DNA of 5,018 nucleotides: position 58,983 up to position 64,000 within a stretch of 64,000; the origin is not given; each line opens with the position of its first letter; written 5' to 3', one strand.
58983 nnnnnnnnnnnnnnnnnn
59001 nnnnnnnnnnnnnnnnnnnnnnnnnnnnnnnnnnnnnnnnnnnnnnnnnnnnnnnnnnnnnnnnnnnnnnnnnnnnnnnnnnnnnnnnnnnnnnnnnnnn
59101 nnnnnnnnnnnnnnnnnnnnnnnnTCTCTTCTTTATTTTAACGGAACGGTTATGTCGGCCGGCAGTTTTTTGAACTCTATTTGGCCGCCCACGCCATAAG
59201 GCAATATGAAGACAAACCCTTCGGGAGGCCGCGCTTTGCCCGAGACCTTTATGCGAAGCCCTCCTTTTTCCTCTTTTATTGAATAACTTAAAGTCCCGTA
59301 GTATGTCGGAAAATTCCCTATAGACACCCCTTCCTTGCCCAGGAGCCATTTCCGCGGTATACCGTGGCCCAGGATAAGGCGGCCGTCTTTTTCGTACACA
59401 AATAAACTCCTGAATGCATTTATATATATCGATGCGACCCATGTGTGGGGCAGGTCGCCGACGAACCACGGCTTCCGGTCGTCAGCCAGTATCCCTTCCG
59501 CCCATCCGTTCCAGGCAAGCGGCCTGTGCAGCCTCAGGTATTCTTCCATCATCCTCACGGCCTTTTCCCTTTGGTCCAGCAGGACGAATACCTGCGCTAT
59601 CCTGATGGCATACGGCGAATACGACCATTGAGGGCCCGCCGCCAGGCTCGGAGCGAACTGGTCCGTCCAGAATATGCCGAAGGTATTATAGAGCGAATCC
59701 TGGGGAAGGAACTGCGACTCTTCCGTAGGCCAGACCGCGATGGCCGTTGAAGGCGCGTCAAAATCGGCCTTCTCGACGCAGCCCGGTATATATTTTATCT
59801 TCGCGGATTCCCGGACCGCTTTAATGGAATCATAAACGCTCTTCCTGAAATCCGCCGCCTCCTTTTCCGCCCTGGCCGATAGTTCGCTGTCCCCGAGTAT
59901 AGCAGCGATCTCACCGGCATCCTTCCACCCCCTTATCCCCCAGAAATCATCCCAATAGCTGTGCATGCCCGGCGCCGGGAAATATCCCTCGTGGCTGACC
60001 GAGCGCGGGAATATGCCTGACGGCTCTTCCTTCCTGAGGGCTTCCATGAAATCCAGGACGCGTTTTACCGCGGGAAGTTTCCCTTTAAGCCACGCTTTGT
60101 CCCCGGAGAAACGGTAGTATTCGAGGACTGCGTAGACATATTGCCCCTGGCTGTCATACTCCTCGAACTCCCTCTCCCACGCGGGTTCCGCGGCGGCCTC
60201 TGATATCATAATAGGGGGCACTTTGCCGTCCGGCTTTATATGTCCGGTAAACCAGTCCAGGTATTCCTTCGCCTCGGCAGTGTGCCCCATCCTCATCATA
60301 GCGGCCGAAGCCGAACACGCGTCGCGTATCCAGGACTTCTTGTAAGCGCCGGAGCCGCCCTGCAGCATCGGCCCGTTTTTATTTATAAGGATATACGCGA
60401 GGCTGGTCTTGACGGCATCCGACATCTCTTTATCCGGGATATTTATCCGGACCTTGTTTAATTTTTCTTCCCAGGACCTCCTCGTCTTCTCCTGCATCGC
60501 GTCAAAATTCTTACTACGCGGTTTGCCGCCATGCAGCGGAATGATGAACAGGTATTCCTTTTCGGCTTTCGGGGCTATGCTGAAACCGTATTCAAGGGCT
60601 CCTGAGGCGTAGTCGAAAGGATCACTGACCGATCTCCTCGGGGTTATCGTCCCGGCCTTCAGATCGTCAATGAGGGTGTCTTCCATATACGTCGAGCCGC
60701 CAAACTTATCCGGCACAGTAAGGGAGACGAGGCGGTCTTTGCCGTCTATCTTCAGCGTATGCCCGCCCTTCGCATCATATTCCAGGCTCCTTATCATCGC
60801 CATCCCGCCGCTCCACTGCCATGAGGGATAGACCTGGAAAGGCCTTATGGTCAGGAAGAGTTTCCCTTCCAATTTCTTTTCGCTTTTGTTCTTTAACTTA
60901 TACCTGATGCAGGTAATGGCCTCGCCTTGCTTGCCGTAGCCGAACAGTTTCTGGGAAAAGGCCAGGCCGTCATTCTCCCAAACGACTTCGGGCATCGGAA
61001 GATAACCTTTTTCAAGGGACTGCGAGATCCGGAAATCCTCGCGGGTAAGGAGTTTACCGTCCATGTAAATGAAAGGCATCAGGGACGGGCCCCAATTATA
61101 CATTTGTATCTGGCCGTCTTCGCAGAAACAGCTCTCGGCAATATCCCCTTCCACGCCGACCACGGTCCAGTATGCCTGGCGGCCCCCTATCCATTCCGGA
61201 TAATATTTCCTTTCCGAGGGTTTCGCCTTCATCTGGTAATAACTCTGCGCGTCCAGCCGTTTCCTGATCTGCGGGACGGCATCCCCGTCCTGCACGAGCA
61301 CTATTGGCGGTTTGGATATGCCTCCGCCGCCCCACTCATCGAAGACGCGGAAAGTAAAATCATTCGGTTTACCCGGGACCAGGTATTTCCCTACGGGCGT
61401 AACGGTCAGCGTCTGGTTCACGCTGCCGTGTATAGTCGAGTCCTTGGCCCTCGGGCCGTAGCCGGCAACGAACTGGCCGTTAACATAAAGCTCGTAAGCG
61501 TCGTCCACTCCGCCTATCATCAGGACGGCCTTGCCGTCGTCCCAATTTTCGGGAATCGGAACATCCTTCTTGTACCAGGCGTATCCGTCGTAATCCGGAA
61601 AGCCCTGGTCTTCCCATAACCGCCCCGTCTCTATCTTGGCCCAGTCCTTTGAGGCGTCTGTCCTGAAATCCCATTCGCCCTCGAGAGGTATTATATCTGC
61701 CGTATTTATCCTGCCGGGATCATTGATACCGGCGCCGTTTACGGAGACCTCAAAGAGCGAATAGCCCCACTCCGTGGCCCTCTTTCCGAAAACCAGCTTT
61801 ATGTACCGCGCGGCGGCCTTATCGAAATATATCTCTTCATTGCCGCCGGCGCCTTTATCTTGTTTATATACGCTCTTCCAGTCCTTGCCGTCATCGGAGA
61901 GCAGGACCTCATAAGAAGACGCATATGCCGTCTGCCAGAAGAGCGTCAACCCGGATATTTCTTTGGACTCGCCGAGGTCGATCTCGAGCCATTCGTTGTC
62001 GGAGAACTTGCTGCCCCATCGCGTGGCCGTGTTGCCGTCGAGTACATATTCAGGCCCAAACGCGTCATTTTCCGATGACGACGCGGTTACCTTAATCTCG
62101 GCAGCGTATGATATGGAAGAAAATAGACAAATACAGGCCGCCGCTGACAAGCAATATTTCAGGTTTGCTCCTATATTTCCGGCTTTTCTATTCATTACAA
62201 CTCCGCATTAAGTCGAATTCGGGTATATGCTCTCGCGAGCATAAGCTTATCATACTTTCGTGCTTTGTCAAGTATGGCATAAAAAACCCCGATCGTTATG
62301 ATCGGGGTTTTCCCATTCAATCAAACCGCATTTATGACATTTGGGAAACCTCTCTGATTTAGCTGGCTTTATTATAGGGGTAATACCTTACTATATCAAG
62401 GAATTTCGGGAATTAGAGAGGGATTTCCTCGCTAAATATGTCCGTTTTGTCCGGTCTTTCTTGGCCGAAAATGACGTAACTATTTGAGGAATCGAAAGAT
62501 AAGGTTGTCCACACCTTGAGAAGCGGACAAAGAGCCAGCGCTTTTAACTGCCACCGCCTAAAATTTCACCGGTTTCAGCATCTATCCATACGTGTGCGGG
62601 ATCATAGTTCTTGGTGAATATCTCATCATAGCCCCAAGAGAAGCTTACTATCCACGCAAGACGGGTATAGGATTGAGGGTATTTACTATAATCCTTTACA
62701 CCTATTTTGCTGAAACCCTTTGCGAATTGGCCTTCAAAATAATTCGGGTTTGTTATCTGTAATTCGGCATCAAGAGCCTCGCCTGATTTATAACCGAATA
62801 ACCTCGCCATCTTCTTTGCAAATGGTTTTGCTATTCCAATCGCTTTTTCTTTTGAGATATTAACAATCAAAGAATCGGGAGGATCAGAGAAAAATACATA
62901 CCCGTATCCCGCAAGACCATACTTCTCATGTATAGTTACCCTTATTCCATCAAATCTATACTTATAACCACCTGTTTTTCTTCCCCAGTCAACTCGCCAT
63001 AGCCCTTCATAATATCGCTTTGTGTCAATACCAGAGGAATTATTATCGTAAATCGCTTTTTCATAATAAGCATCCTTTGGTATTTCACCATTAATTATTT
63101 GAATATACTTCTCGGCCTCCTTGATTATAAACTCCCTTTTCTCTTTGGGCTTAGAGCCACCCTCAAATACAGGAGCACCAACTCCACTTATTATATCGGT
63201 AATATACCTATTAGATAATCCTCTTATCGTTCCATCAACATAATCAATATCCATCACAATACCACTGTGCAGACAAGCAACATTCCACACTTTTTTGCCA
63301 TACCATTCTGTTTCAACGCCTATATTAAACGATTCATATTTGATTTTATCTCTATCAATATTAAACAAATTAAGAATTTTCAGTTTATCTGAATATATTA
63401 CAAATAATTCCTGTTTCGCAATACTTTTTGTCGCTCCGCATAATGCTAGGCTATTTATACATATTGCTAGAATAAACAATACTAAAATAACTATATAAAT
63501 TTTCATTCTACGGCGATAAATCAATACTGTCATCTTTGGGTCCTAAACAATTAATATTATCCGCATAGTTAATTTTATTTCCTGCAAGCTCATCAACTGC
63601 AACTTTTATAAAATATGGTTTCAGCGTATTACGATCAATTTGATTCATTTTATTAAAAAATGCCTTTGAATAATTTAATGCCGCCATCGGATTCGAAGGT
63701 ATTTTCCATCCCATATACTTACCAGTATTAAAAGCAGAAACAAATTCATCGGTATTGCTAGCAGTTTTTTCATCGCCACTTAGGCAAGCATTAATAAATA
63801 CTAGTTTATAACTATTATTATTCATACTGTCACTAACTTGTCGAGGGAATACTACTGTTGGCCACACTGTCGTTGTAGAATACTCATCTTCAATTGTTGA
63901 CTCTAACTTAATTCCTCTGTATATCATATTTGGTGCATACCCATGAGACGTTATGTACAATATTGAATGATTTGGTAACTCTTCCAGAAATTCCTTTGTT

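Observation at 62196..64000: Abrupt low-GC island carrying a clan-CD (caspase/legumain-like) peptidase fragment and a membrane-anchored unknown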

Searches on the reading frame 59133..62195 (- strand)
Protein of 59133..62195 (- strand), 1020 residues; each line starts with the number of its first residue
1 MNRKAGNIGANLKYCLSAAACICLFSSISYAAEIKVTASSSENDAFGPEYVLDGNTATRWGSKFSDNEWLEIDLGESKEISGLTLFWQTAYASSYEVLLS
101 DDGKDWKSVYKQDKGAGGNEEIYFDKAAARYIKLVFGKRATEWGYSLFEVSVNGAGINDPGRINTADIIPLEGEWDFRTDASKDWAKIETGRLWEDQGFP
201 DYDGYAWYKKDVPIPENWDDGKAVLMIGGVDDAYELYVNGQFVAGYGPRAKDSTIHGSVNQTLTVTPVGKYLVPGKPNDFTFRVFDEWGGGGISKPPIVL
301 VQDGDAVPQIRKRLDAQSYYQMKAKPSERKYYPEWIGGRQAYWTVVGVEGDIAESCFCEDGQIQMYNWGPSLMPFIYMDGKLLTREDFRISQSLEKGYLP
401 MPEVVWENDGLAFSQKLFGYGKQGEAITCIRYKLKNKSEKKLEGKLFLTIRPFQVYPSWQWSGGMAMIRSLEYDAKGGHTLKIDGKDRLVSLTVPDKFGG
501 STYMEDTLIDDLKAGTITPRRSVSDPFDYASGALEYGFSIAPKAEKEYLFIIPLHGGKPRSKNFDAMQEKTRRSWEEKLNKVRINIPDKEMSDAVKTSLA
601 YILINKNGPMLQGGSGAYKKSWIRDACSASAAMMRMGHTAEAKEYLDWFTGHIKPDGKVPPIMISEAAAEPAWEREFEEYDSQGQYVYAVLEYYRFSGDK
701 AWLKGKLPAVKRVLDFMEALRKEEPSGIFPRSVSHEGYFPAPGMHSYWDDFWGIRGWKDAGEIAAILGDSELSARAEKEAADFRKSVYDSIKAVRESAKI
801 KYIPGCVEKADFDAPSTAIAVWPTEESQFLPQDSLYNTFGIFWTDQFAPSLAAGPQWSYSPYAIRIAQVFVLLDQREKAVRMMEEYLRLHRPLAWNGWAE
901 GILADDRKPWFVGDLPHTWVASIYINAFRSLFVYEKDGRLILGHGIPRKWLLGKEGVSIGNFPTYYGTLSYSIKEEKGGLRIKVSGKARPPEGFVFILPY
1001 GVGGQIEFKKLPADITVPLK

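Call 8: search_protein_families(library=pfam, proteins=[window:59133-62195:-], max_evalue=1)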
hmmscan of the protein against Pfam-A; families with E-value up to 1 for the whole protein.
window:59133-62195:- (1020 aa): 7 families
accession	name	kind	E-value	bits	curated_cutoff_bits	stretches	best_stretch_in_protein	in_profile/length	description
PF00754.31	F5_F8_type_C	-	9.6e-25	87.6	28.2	1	36-148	2-124/127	F5/8 type C domain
PF22633.2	F5_F8_type_C_2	-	7.5e-21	75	27.8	1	51-134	2-91/91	NedA-like, galactose-binding domain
PF02837.24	Glyco_hydro_2_N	-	2e-10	41.3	28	1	142-244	7-105/169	Glycosyl hydrolases family 2, sugar binding domain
PF17389.8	Bac_rhamnosid6H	-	0.022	14.5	24.5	1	622-720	44-137/339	Bacterial alpha-L-rhamnosidase 6 hairpin glycosidase domain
PF07971.18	Glyco_hydro_92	-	0.068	12.6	24.6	1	561-600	12-51/464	Glycosyl hydrolase family 92 catalytic domain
PF22124.2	Glyco_hydro_95_cat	-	0.11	11.8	27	1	688-736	173-225/408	Glycosyl hydrolase family 95 catalytic domain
PF22422.2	MGH1-like_GH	-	0.25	11.3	27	1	618-729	1-113/356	Mannosylglycerate hydrolase MGH1-like glycoside hydrolase domain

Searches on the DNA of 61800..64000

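Call 54: search_rna_families(source=window, start=61800, end=64000, threshold=evalue, max_evalue=1)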
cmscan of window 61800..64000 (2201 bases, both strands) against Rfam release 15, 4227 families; matches with E-value up to 1: 2.
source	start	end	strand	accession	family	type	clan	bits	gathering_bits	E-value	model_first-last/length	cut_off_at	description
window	62279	62334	-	RF02399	NsiR1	Gene; sRNA;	-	19.3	39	0.97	1-60/60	no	Nitrogen stress-induced RNA 1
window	62279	62380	-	RF02837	anti-hemB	Gene; sRNA;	-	19.1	49.5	0.21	1-81/81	no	Burkholderia RNA 7 (anti-hemB)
